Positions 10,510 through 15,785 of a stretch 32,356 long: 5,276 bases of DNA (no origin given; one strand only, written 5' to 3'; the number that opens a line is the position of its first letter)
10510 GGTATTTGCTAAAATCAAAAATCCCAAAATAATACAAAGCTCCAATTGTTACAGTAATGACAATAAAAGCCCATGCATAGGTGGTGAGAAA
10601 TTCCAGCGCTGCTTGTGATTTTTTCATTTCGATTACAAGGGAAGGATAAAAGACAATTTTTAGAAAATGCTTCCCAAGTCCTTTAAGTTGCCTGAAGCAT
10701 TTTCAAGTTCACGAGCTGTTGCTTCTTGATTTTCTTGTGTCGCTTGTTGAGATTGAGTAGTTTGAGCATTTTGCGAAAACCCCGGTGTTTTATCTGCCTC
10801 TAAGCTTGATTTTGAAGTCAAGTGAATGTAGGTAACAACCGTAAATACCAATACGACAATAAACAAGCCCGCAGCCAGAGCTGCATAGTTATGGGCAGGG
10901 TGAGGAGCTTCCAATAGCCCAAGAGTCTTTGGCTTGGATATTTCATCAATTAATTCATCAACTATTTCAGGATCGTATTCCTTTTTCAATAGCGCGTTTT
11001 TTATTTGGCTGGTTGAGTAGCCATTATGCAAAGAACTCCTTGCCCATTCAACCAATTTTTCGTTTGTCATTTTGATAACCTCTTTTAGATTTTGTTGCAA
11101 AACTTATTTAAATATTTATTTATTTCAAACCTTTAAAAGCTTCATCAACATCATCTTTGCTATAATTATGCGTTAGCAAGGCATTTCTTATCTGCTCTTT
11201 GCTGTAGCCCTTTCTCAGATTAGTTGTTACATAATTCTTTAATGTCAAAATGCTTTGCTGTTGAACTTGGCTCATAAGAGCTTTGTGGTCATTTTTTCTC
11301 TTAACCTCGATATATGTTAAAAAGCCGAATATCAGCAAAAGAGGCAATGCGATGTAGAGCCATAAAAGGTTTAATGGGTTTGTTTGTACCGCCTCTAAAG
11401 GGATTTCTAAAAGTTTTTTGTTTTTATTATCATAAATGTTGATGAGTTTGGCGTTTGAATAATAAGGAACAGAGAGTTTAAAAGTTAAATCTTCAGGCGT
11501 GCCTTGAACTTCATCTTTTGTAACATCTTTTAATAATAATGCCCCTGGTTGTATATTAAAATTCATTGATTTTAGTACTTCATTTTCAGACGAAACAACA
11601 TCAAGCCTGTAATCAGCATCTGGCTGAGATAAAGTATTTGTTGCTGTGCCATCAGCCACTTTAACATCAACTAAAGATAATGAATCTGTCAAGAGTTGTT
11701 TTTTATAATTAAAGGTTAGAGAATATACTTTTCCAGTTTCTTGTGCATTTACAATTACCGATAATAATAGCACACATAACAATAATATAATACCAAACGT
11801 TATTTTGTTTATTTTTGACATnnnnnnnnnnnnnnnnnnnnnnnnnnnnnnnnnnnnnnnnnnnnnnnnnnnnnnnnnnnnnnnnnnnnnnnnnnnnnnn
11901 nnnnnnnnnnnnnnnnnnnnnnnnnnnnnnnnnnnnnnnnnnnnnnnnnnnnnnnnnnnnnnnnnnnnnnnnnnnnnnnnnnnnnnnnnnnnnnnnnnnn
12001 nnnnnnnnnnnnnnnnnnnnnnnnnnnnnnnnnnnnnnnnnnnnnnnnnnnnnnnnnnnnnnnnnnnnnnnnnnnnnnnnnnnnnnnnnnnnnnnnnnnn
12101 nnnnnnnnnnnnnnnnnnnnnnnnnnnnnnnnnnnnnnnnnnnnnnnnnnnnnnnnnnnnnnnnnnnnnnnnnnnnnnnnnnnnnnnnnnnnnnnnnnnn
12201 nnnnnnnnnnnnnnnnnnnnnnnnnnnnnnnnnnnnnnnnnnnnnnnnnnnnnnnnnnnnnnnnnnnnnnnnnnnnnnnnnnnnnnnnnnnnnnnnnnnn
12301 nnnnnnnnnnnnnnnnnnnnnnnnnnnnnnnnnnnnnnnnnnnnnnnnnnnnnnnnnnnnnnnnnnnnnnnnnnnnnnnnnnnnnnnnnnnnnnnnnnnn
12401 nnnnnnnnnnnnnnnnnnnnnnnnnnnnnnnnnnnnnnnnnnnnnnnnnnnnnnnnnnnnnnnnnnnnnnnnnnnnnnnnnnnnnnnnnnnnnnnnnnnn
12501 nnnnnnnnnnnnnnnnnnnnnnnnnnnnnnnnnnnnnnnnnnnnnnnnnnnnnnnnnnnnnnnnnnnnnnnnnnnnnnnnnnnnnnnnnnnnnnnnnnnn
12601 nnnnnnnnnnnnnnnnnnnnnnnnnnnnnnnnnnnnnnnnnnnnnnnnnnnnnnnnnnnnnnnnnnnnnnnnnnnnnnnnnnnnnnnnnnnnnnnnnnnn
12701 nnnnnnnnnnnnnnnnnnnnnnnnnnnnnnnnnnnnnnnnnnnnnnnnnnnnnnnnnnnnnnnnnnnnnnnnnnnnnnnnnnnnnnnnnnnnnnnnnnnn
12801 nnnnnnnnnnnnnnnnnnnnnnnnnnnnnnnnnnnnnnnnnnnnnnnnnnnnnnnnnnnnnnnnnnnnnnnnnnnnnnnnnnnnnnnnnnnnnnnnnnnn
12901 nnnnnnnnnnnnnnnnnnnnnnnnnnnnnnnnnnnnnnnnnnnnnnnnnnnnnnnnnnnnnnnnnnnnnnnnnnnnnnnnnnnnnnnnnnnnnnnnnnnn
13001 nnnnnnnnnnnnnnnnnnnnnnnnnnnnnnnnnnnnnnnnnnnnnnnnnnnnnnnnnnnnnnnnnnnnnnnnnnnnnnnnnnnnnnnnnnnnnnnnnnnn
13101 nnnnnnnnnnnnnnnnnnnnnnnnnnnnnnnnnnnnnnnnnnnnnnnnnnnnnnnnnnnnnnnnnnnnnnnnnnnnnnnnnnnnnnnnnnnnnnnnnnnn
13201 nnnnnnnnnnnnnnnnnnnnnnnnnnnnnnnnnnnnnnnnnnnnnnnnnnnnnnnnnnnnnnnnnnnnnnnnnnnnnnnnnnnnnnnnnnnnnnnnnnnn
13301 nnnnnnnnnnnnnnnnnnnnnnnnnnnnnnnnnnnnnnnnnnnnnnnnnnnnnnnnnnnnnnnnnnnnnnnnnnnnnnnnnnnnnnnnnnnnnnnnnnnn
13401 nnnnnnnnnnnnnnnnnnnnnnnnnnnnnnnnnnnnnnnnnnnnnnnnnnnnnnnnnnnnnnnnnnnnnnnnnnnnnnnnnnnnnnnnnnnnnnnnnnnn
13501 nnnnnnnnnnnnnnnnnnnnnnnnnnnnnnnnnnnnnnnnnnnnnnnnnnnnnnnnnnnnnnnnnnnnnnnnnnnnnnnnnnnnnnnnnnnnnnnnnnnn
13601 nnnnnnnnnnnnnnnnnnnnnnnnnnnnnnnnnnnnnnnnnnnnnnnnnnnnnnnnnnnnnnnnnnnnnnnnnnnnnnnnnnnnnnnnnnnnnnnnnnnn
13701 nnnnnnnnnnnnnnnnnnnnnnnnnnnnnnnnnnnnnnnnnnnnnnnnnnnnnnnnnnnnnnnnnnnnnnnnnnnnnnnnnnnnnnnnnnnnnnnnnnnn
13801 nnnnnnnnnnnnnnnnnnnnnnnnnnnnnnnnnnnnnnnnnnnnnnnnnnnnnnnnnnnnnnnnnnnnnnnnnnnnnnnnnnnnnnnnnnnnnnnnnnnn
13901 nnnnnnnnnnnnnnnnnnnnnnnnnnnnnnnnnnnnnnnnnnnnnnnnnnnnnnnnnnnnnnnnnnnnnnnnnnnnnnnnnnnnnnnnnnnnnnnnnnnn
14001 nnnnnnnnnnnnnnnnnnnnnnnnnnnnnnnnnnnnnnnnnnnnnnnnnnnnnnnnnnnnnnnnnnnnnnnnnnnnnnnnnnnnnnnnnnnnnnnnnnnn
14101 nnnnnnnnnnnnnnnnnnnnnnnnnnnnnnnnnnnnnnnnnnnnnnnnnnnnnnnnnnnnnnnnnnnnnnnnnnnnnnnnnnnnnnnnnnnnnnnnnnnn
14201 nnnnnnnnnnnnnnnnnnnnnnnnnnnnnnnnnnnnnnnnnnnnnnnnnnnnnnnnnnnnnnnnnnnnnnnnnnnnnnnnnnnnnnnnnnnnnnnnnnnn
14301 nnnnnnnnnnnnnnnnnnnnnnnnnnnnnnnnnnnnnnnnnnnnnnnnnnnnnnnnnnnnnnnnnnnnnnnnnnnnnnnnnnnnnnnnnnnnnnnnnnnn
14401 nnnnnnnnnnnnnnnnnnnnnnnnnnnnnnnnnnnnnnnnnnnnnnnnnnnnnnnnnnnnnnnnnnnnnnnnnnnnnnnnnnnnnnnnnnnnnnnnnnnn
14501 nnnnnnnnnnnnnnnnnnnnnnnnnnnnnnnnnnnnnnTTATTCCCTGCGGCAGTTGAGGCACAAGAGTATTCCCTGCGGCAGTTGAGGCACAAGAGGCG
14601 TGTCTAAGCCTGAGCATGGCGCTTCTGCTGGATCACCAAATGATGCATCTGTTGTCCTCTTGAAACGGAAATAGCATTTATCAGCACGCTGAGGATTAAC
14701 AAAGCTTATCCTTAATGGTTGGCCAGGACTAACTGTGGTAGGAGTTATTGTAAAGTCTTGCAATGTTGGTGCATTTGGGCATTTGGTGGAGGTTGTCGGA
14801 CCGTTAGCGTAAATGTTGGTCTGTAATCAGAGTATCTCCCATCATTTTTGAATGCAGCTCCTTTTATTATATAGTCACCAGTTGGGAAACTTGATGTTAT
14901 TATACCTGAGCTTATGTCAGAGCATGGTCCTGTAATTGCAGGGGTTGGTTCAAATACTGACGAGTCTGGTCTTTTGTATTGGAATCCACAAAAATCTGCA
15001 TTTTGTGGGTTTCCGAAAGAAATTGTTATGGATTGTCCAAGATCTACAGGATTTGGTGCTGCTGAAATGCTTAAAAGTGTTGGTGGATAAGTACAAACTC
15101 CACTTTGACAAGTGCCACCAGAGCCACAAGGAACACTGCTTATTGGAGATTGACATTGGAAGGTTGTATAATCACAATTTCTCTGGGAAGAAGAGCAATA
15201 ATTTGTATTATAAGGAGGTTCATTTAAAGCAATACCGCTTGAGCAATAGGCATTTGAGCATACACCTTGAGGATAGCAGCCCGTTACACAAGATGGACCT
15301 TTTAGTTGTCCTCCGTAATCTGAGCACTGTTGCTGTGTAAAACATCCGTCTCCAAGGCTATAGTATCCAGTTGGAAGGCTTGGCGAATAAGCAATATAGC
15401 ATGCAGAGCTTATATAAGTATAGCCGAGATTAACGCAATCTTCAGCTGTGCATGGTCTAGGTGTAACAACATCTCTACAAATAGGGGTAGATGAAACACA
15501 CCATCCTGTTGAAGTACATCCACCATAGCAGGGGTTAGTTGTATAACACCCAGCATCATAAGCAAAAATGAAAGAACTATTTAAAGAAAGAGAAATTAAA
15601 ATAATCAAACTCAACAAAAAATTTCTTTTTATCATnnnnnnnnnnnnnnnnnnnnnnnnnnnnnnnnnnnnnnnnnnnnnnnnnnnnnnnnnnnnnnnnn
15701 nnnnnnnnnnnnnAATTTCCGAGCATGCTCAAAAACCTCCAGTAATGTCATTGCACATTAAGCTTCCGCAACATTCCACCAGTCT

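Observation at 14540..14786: One ~1,258-codon adhesin-like gene is split into three ORFs by two exact tandem duplications (8 bp and 29 bp)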

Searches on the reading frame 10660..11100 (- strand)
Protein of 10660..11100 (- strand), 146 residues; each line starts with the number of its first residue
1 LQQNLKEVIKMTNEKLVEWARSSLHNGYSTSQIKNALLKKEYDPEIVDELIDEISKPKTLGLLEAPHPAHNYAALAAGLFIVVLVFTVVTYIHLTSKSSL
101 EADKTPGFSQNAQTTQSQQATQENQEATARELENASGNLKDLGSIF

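Call 5: search_protein_families(library=pfam, proteins=[window:10660-11100:-], max_evalue=0.01)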
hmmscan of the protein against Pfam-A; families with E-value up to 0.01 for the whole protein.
window:10660-11100:- (146 aa): 2 families
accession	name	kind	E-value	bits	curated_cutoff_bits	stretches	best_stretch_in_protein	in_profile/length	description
PF21982.2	RecX_HTH1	-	8.3e-05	22.9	26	1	28-52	14-38/40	RecX, first three-helix domain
PF12297.13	EVC2_like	-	0.00016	21.1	25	0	14-56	296-337/429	Ellis van Creveld protein 2 like protein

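Call 76: find_encoding_contigs(protein=window:10660-11070:-, flank=10000)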
Protein window:10660-11070:- (136 aa): no gene with exactly this product is on record in the collection.

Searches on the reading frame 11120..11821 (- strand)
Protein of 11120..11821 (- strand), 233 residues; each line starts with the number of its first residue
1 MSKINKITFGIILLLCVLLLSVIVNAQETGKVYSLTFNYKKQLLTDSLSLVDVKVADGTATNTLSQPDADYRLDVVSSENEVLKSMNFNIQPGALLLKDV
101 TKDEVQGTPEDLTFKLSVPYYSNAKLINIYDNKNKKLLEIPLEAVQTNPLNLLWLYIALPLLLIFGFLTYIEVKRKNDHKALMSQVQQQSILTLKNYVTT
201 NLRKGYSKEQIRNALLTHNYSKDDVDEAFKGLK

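Call 5: search_protein_families(library=pfam, proteins=[window:11120-11821:-], max_evalue=0.01)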
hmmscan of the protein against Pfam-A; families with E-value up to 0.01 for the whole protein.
window:11120-11821:- (233 aa): 0 families

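Call 21: find_encoding_contigs(protein=window:11120-11821:-, flank=10000)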
Protein window:11120-11821:- (233 aa): no gene with exactly this product is on record in the collection.

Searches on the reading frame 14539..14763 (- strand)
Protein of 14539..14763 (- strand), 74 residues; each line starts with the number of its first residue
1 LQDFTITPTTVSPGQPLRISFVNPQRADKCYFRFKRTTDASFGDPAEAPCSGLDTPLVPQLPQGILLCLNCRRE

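Call 25: find_encoding_contigs(protein=window:14539-14763:-, flank=10000)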
Protein window:14539-14763:- (74 aa): no gene with exactly this product is on record in the collection.

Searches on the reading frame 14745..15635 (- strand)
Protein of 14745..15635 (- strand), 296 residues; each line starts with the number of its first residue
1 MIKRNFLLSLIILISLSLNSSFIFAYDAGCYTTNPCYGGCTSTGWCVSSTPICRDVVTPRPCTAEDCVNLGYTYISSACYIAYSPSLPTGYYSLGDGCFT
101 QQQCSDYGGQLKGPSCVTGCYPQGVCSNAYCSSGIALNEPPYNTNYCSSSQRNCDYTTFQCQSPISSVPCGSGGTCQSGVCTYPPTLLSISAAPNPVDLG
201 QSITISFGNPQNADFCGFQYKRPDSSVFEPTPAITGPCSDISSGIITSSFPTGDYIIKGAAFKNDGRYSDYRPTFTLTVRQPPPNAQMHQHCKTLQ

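Call 24: find_encoding_contigs(protein=window:14745-15635:-, flank=10000)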
Protein window:14745-15635:- (296 aa): no gene with exactly this product is on record in the collection.

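Call 49: list_cluster_members(proteins=[P0006, P0001, window:14748-15635:-])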
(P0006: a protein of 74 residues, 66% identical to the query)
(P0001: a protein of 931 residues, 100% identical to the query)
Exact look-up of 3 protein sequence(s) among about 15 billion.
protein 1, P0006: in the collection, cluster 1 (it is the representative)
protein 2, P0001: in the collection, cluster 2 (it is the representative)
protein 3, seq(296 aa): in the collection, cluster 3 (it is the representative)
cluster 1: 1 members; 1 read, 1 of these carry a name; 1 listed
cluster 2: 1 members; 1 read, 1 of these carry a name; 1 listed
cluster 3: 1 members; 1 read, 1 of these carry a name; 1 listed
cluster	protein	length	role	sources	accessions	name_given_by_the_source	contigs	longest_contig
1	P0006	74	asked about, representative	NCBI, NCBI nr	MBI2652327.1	hypothetical protein HYX00_02570 [Candidatus Woesearchaeota archaeon] | hypothetical protein [Candidatus Woesearchaeota archaeon]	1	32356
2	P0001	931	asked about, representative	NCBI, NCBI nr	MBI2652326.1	hypothetical protein HYX00_02565 [Candidatus Woesearchaeota archaeon] | hypothetical protein [Candidatus Woesearchaeota archaeon]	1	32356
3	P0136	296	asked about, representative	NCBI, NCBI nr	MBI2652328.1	hypothetical protein HYX00_02575 [Candidatus Woesearchaeota archaeon] | hypothetical protein [Candidatus Woesearchaeota archaeon]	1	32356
